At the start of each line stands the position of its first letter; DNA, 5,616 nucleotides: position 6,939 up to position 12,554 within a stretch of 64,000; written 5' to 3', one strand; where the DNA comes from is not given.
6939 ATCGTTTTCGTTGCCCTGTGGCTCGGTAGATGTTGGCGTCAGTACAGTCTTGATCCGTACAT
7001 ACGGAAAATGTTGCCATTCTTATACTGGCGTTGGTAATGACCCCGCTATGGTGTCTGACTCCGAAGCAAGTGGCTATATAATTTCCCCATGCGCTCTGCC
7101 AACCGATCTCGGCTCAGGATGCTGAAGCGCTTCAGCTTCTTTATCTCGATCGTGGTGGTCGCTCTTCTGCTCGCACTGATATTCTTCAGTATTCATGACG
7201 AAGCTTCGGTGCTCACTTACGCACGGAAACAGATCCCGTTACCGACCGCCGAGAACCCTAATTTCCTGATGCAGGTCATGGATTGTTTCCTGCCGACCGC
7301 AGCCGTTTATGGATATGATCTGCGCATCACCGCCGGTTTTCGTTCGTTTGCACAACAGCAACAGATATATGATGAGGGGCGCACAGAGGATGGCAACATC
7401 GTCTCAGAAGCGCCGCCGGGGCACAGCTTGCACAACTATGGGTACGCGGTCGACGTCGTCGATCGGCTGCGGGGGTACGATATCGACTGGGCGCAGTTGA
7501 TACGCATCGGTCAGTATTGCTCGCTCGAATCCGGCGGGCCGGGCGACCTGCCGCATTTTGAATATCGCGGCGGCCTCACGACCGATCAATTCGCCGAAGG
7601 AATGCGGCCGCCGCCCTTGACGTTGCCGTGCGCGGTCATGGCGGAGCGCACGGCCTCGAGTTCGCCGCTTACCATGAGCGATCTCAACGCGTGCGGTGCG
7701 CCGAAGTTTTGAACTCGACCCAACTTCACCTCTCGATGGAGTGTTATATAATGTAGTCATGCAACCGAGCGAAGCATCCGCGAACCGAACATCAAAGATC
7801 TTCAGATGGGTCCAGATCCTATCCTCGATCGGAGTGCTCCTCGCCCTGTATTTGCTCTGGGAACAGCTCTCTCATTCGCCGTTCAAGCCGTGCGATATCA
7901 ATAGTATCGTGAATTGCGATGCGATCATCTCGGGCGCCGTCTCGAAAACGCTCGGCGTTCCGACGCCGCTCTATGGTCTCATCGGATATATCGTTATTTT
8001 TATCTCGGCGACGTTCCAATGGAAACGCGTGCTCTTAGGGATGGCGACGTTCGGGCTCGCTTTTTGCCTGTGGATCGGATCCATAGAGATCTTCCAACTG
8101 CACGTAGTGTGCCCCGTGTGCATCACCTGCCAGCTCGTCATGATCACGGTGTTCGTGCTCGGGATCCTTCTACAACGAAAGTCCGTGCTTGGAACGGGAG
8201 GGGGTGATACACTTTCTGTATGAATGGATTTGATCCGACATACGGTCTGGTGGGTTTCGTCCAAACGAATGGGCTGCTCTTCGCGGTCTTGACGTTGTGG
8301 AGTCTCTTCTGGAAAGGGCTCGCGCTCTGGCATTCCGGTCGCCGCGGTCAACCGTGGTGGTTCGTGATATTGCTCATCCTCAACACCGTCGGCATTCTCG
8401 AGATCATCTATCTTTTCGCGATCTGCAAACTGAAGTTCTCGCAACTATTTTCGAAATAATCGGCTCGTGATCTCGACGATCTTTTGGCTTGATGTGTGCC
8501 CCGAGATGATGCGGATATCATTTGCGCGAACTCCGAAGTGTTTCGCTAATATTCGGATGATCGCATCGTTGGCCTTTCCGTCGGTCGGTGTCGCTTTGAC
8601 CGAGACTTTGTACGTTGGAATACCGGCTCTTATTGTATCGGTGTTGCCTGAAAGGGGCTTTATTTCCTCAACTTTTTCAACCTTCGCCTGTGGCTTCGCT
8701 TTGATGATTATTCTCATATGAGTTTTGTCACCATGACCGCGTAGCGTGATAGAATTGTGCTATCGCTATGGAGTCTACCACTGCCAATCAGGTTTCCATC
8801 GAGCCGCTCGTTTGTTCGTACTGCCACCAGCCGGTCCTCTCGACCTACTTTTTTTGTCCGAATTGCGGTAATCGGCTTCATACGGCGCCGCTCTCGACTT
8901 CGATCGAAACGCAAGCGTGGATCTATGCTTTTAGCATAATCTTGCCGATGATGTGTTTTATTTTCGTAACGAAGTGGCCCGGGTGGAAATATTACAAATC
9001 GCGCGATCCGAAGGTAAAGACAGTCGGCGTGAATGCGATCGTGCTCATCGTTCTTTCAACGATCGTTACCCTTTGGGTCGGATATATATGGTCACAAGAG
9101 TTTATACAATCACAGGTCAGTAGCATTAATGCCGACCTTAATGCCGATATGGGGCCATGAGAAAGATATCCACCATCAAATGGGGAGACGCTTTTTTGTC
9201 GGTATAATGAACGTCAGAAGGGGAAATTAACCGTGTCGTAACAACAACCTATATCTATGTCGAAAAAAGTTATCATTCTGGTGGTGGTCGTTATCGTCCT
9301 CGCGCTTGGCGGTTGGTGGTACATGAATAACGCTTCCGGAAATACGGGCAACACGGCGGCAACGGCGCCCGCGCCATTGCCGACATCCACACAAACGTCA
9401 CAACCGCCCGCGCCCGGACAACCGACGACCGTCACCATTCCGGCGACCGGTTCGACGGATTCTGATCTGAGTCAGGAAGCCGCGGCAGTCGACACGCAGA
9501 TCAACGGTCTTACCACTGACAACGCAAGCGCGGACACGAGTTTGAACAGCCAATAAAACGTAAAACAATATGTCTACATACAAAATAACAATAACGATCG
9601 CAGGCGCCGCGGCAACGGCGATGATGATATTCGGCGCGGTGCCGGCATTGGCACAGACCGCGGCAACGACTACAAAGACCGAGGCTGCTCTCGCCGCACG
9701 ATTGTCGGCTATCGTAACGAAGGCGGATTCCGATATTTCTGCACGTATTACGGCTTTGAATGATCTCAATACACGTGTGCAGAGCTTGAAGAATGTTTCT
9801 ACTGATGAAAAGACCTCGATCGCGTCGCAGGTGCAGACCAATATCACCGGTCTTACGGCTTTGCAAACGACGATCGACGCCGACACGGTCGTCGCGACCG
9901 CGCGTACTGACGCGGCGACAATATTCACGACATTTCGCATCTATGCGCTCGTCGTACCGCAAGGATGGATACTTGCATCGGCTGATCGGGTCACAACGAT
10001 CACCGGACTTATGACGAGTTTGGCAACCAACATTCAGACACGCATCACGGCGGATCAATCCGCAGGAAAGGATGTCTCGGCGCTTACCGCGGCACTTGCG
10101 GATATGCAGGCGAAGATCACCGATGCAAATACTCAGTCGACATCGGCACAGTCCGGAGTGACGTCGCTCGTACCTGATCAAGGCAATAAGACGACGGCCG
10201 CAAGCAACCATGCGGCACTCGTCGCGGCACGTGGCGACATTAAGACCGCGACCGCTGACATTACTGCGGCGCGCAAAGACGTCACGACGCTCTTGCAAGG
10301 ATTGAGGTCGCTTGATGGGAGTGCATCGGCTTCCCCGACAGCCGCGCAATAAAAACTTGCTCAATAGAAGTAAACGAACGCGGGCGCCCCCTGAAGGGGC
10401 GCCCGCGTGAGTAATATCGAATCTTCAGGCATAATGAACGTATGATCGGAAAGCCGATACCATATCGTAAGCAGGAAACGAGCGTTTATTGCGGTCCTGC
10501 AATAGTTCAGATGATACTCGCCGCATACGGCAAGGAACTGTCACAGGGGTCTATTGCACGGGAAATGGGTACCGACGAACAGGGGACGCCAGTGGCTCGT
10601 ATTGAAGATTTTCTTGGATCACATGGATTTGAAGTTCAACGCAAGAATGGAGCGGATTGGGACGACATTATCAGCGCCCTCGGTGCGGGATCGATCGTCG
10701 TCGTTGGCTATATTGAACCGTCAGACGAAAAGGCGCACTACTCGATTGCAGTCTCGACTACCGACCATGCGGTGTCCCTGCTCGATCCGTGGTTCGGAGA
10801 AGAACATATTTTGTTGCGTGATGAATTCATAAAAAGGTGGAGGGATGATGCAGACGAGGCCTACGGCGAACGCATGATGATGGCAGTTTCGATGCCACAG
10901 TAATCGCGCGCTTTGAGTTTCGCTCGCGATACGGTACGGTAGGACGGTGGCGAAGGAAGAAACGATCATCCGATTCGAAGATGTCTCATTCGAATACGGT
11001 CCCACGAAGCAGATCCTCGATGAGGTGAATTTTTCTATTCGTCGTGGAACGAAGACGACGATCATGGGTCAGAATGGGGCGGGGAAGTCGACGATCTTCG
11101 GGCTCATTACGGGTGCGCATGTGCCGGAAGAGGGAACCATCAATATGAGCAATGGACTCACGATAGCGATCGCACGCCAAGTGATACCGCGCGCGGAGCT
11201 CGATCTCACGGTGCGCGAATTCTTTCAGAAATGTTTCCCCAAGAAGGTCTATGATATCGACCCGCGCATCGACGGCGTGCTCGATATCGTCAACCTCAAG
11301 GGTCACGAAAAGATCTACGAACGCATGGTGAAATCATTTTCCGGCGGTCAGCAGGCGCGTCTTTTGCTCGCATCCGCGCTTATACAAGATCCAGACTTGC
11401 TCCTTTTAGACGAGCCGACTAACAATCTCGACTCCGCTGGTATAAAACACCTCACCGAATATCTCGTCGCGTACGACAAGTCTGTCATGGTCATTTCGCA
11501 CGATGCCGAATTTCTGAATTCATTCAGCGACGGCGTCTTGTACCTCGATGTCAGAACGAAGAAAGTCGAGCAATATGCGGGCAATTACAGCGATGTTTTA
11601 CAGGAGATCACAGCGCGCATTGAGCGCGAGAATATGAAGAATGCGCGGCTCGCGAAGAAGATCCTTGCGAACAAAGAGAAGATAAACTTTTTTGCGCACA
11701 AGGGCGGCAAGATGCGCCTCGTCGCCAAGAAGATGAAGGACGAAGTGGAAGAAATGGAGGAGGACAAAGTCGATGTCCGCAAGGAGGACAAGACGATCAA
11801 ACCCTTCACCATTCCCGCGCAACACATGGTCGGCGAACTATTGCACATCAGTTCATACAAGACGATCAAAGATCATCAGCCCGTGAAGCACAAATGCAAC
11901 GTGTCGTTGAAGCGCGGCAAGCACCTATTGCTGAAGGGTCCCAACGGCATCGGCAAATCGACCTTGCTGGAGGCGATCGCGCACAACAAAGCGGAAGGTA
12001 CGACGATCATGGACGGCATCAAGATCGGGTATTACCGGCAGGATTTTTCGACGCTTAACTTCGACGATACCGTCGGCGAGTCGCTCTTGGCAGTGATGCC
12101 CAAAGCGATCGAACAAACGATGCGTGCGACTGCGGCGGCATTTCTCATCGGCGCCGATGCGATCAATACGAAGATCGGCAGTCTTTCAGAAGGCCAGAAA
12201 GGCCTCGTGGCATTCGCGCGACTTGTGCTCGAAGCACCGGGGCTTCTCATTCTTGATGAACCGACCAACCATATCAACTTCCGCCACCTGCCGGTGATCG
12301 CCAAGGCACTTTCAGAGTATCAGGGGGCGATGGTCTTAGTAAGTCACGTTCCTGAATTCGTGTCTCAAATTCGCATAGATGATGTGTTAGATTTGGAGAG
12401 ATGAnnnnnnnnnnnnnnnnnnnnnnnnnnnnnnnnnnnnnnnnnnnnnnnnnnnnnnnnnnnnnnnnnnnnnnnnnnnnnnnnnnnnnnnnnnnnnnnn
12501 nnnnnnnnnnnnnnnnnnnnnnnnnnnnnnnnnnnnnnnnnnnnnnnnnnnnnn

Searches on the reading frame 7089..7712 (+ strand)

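Call 27: search_protein_families(library=pfam, proteins=[window:7089-7712:+], max_evalue=0.0001)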
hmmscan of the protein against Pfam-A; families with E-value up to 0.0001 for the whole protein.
window:7089-7712:+ (207 aa): 1 family
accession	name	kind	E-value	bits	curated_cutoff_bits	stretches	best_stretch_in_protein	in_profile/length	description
PF02557.22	VanY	-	1.6e-11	44.6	25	1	65-126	13-77/132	D-alanyl-D-alanine carboxypeptidase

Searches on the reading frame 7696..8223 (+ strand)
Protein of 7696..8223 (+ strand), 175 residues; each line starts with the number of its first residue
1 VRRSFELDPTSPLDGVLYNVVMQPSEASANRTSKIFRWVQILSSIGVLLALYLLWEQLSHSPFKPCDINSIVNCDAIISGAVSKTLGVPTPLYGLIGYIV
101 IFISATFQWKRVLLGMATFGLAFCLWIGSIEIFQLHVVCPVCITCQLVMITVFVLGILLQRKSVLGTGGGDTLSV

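Call 27: search_protein_families(library=pfam, proteins=[window:7696-8223:+], max_evalue=0.0001)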
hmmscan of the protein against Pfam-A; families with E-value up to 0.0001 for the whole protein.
window:7696-8223:+ (175 aa): 1 family
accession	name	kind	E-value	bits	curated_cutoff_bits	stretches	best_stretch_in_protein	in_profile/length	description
PF07884.19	VKOR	-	1.5e-23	83.9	27.5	1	38-155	2-132/134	Vitamin K epoxide reductase family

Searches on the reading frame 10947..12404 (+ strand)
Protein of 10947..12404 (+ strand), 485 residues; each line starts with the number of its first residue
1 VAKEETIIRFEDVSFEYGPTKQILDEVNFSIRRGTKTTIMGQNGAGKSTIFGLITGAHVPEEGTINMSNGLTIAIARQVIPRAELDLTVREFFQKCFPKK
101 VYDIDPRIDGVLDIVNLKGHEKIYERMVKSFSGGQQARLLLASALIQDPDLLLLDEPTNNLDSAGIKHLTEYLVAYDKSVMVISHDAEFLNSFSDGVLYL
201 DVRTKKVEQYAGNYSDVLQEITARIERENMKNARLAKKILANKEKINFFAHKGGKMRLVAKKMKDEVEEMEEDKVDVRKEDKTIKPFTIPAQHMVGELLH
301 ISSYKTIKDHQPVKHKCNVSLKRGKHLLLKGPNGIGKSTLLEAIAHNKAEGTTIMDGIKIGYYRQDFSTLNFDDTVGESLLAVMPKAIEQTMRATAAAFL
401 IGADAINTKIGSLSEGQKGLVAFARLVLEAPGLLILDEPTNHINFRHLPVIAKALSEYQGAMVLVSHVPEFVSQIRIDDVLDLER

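Call 22: search_protein_families(library=pfam, proteins=[window:10947-12404:+], max_evalue=0.00001)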
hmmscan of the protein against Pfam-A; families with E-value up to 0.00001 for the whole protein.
window:10947-12404:+ (485 aa): 6 families
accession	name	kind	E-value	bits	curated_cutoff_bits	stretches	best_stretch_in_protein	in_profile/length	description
PF00005.33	ABC_tran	-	6.1e-47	160.1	25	2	24-159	1-137/137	ABC transporter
PF13304.12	AAA_21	-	1.4e-16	61.9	27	0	405-472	230-303/304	AAA domain, putative AbiEii toxin, Type IV TA system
PF02463.25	SMC_N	-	3.8e-11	43.3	40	0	130-193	136-205/220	RecF/RecN/SMC N terminal domain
PF13555.12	AAA_29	-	7.6e-10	38.8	27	0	321-345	19-43/61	P-loop containing region of AAA domain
PF03193.22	RsgA_GTPase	-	6.5e-07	29.8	30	0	274-348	62-130/174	RsgA GTPase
PF13476.12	AAA_23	-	1.4e-06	29.5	27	0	36-55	21-40/201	AAA domain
